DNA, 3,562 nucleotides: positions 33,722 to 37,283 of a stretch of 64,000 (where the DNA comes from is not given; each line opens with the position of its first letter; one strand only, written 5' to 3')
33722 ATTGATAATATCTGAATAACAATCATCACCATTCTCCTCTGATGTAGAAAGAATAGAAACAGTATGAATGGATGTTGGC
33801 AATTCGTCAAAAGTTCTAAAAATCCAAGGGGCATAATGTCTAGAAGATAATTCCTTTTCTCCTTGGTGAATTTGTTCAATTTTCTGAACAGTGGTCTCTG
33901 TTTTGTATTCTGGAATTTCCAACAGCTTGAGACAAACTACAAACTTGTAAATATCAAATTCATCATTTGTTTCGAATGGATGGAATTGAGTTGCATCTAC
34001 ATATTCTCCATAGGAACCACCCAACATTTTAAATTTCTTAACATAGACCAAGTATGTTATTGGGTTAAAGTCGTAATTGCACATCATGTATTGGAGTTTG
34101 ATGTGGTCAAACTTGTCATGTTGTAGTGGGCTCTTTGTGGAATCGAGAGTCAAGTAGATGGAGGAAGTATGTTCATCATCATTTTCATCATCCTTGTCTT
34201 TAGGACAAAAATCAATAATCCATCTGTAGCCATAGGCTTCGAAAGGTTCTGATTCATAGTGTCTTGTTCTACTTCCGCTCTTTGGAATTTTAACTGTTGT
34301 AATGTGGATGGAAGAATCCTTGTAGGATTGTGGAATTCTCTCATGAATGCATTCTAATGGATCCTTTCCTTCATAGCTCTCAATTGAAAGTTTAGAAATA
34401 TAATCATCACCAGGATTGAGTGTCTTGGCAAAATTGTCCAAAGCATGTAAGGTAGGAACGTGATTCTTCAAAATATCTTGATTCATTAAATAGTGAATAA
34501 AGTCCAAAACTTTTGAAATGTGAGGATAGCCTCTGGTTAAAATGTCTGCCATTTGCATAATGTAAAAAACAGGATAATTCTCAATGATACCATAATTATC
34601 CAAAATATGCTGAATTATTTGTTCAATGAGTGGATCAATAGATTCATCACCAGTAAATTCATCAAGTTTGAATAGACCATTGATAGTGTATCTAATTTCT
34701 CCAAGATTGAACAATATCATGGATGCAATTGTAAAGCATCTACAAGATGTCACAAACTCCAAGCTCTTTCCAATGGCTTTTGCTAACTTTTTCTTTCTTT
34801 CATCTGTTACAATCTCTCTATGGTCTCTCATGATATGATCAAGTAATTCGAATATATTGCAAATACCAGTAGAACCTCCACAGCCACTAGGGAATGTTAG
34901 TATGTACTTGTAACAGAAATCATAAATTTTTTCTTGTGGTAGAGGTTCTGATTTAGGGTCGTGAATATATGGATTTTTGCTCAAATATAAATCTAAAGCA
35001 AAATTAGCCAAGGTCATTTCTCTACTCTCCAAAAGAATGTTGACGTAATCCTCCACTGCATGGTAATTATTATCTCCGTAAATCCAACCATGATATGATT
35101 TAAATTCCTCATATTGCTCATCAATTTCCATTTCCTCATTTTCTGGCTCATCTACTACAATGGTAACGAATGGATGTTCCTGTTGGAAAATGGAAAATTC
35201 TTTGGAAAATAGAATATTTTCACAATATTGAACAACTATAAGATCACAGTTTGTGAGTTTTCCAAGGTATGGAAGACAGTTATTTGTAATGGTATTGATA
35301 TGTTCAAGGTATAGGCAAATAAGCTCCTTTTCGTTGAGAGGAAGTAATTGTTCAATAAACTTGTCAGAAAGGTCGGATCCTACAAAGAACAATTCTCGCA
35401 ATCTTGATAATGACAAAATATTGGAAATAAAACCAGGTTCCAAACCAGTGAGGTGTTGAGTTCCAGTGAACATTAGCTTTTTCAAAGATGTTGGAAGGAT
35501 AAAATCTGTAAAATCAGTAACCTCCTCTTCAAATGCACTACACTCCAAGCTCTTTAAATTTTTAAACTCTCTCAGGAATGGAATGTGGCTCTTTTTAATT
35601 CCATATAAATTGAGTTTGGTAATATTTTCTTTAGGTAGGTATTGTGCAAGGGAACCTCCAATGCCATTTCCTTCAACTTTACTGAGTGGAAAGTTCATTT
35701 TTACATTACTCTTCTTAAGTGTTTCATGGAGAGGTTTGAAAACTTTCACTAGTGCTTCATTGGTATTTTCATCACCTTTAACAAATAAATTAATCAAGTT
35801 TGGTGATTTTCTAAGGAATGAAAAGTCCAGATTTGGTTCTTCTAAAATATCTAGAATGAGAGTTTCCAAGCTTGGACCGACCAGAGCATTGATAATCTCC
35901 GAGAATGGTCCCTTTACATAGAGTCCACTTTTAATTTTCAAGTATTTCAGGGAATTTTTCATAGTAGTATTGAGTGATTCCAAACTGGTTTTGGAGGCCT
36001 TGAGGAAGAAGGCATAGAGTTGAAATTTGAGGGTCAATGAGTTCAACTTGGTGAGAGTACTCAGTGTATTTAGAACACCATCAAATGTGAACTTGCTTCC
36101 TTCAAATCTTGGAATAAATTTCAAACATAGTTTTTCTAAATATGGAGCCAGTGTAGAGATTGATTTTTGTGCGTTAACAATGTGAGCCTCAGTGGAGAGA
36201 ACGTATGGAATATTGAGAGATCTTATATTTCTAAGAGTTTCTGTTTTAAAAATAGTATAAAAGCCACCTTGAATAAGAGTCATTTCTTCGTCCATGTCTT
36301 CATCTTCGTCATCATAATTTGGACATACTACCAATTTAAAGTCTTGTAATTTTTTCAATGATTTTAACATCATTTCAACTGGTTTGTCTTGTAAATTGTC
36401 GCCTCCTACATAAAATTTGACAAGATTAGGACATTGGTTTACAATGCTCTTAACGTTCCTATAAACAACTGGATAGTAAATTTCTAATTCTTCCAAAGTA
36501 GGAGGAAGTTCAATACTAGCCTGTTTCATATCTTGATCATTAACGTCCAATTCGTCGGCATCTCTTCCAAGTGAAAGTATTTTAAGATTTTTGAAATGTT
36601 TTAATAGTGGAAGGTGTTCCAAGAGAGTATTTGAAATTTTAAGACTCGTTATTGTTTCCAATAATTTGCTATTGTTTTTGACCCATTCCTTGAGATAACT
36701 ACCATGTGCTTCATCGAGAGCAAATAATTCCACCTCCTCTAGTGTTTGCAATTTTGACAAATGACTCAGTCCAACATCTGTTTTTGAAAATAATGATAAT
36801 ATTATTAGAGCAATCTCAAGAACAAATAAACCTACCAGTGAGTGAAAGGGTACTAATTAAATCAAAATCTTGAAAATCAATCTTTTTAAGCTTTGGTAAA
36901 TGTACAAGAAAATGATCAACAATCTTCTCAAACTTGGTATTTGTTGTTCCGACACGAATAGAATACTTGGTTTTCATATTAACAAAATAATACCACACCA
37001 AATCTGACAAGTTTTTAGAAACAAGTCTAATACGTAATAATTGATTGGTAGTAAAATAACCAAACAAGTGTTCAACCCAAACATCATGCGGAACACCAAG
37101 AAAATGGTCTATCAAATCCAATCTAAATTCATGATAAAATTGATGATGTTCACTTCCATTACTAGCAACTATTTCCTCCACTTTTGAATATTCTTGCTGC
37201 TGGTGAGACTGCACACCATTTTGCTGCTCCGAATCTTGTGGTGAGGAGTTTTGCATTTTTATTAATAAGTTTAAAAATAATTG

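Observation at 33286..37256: Unusual F-box + LRR + tandem MATH architecture in one ~1290-aa protein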

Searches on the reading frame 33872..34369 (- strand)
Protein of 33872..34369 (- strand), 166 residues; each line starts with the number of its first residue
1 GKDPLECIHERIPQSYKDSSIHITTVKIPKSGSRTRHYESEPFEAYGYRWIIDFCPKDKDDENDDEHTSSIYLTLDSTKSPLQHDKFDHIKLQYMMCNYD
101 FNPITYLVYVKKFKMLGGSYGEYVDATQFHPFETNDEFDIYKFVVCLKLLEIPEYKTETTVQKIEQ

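Call 8: search_protein_families(library=pfam, max_evalue=10, proteins=[window:33872-34369:-])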
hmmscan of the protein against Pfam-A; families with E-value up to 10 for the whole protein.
seq(166 aa): 1 family
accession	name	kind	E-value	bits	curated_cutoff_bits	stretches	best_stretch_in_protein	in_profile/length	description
PF22486.2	MATH_2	-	2e-06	28.5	32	1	34-84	17-67/136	MATH domain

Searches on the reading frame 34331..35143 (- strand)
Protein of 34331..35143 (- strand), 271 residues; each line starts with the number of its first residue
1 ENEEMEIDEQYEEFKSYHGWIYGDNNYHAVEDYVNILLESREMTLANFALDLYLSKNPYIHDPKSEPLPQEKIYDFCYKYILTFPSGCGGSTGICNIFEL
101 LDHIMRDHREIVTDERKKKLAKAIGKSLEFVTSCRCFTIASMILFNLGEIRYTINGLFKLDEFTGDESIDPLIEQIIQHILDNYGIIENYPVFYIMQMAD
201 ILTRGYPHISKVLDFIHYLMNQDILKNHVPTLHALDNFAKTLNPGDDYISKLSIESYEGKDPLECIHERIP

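Call 8: search_protein_families(library=pfam, max_evalue=10, proteins=[window:34331-35143:-])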
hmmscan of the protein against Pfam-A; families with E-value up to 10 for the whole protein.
seq(271 aa): 1 family
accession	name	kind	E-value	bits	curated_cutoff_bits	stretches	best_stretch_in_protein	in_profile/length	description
PF15828.10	RDD1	-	0.24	12.1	27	1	113-139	36-60/77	Required for drug-induced death protein 1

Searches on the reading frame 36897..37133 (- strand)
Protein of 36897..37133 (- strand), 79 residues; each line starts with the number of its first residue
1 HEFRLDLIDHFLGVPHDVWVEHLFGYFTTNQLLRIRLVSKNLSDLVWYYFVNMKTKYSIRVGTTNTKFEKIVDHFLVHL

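Call 55: search_protein_families(library=pfam, alignment_id=A9, max_evalue=1)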
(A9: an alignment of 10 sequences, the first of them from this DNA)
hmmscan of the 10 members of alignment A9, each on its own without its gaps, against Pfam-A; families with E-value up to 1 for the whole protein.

A. member 1, seq(79 aa): 2 families
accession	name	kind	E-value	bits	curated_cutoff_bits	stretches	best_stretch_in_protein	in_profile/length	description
PF00646.38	F-box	-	0.0011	19.3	20.5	1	21-46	10-35/43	F-box domain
PF12937.12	F-box-like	-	0.034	14.4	24.3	1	22-46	11-35/47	F-box-like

B. families by the number of members that match (of 10 scanned): 4 families
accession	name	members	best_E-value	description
PF00646.38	F-box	6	6e-08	F-box domain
PF12937.12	F-box-like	5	0.00033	F-box-like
PF19972.4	TCAD3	1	0.041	Ternary complex associated domain 3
PF13889.11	Chromosome_seg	1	0.24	Chromosome segregation during meiosis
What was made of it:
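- The F-box is sub-threshold in Pfam for this protein (calls 8, 55).
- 36972..37100 (-): F-box, residues 53-95 (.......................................). Six of 10 family N-termini hit F-box, best E 6e-8 (call 55).
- On F-box protein (SCF substrate receptor): At family level, 6 of 10 N-termini hit F-box (best E 6e-8) and 5 of 10 hit F-box-like (call 55).
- Six of 10 family members hit, best E 6e-8 (call 55).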

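Call 65: search_solved_structures(query=A9, max_evalue=10, show_alignments=3)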
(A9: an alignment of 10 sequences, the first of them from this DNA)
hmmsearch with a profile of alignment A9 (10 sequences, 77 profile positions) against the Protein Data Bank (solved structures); distinct sequences matched with E-value up to 10: 3.
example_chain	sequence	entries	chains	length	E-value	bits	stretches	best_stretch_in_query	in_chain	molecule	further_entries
9cb3_A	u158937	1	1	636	0.0068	19.6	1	6-46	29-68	Cyclin-F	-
4zad_A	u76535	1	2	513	0.074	16.2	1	25-57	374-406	Fdc1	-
2y8d_A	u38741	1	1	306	3.8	10.8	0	46-68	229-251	ERYTHROCYTE MEMBRANE PROTEIN 1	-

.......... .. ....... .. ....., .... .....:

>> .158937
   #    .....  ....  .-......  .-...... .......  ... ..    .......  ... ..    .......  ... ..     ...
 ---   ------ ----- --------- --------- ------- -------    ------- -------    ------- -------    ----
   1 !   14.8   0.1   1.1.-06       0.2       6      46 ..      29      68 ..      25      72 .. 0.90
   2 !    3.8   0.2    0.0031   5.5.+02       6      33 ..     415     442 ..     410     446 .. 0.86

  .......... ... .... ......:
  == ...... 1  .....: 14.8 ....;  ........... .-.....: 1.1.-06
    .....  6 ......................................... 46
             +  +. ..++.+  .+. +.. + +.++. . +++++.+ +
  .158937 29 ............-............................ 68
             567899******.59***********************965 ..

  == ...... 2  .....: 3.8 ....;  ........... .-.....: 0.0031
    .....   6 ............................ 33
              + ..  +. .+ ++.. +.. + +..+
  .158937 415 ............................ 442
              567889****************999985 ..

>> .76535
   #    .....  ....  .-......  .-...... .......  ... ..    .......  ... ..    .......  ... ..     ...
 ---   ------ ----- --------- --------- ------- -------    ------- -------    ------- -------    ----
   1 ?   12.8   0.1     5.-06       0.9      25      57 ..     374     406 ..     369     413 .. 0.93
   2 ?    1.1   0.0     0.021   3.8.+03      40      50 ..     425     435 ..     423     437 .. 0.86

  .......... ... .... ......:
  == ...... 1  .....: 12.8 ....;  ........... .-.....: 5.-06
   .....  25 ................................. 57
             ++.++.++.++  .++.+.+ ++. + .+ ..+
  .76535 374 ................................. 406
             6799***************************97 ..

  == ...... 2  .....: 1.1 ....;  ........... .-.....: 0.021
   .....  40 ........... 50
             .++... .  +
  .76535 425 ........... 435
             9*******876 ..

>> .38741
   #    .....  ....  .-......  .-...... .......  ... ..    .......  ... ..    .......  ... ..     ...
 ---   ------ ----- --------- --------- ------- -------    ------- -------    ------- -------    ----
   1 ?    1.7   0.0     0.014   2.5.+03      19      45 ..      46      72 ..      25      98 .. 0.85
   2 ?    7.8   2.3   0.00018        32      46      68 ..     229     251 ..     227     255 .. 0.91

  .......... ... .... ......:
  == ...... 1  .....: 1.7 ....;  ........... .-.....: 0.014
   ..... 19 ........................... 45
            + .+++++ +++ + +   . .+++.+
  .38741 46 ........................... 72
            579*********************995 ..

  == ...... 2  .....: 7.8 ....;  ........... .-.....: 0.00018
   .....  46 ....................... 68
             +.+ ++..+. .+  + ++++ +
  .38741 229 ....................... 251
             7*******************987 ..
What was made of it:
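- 36972..37100 (-): The family profile hits only the cyclin F F-box in the PDB, residues 29-68, E 0.0068 (call 65).
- On F-box protein (SCF substrate receptor): The family profile hits the cyclin F F-box at E 0.0068 (call 65).
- The only significant PDB hit of the family F-box profile is the cyclin F F-box (call 65).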

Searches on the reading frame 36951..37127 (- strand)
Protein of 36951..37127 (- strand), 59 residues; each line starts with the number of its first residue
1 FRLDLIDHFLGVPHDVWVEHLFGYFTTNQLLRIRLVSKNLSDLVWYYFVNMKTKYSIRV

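Call 8: search_protein_families(library=pfam, max_evalue=10, proteins=[window:36951-37127:-])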
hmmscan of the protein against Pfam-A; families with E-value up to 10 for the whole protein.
seq(59 aa): 2 families
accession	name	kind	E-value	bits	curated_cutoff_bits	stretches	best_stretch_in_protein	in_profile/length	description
PF00646.38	F-box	-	0.0044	17.3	20.5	1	19-44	10-35/43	F-box domain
PF12937.12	F-box-like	-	0.033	14.4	24.3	1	20-44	11-35/47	F-box-like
